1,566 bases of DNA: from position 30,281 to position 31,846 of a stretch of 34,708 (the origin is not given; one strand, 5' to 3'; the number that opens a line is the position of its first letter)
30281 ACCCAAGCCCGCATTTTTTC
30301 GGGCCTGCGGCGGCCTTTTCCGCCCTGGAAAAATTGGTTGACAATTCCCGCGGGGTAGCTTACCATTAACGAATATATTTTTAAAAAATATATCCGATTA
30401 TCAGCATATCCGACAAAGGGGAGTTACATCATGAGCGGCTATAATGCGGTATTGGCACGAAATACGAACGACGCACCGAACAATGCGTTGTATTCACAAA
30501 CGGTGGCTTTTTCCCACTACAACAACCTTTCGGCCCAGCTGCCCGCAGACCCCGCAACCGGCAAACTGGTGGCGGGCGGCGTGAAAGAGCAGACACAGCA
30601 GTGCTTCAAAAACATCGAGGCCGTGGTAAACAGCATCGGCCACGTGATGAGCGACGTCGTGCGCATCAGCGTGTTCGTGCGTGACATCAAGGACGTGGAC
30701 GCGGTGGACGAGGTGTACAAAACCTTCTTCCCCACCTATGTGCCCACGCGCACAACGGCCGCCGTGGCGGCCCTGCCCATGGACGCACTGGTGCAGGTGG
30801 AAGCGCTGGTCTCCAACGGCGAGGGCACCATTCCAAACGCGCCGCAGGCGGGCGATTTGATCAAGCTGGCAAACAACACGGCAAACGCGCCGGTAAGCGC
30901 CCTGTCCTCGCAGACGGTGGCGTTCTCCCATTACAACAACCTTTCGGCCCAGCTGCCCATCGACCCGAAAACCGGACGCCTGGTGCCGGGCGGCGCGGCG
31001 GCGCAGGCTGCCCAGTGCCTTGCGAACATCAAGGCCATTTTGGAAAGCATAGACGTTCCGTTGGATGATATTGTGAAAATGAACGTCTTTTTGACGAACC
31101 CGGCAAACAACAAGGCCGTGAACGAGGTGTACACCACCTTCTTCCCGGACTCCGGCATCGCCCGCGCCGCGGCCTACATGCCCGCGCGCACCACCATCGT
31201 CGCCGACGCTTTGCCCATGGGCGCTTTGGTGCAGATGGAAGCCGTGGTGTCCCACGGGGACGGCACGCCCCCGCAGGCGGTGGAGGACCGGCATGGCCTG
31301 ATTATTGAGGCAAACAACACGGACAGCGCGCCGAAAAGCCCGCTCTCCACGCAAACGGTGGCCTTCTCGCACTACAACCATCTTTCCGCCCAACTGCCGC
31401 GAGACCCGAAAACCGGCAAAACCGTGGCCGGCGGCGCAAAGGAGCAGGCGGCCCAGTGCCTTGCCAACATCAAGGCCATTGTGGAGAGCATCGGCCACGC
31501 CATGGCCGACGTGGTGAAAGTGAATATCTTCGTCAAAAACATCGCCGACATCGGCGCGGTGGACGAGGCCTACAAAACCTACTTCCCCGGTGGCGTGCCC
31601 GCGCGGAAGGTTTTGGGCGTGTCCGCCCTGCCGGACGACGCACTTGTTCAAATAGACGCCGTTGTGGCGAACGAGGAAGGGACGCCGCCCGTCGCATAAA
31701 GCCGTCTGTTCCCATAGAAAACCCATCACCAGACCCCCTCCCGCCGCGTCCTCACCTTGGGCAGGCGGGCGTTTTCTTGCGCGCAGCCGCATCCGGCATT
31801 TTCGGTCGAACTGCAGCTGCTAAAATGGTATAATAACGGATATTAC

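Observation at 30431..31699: Single-chain triple RidA fusion (pseudo-trimer in one polypeptide)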

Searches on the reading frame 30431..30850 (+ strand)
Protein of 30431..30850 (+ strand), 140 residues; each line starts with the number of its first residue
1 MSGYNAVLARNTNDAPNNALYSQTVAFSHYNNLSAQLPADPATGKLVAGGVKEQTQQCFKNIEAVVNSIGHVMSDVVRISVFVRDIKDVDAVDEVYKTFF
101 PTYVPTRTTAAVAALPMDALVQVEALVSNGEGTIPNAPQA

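Call 41: search_protein_families(library=ncbifam, proteins=[window:30431-30850:+], max_evalue=0.001)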
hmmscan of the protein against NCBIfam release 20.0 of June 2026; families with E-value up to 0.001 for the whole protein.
seq(140 aa): 3 families
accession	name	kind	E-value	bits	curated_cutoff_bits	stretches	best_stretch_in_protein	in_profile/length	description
TIGR00004.1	TIGR00004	subfamily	2e-29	102.3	106.25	1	11-127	5-123/125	Rid family detoxifying hydrolase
NF008490.0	PRK11401.1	equivalog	5.5e-18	65.1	222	1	14-127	9-125/129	enamine/imine deaminase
TIGR03610.1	RutC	equivalog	3.4e-12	46.6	169.1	1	32-125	29-122/127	pyrimidine utilization protein C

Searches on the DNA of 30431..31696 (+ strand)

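Call 43: search_rna_families(sources=[L021, L036, L003, L010, L013, L068, L007, L056], threshold=gathering)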
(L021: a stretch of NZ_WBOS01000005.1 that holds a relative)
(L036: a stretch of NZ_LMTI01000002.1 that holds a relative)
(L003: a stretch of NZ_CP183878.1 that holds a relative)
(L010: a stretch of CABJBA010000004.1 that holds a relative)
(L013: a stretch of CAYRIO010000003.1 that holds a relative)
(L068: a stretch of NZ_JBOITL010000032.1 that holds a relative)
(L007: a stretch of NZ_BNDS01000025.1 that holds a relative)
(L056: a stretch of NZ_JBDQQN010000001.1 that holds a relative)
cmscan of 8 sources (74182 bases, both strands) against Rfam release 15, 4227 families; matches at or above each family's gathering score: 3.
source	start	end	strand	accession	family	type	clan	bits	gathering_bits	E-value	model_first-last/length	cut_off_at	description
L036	7555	7723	-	RF00234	glmS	Cis-reg; riboswitch;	-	112.4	37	1.7e-25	1-167/167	no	glmS glucosamine-6-phosphate activated ribozyme aptamer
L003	7752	7853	+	RF00167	Purine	Cis-reg; riboswitch;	CL00123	87.4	37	2e-14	1-102/102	no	Purine riboswitch aptamer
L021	5734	5806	-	RF00005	tRNA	Gene; tRNA;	CL00001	60.9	29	1.1e-10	1-71/71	no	tRNA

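Call 49: search_rna_families(source=L021, start=3040, end=4010, threshold=evalue, max_evalue=1)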
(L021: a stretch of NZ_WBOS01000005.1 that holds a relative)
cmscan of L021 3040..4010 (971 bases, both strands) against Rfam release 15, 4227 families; matches with E-value up to 1: 4.
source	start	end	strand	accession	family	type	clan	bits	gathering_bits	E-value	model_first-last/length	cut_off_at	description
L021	3221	3288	+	RF04174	MIR4208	Gene; miRNA;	-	26.4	140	0.15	1-191/191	no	MIR4208 microRNA precursor family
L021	3225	3283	+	RF00853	mir-304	Gene; miRNA;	-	21.6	99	0.11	1-88/88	no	mir-304 microRNA precursor family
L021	3234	3272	+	RF03664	MIR6288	Gene; miRNA;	-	19.5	74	0.66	1-92/92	no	MIR6288 microRNA precursor family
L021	3213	3288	+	RF00691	mir-146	Gene; miRNA;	-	18.5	50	0.43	1-90/90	no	mir-146 microRNA precursor family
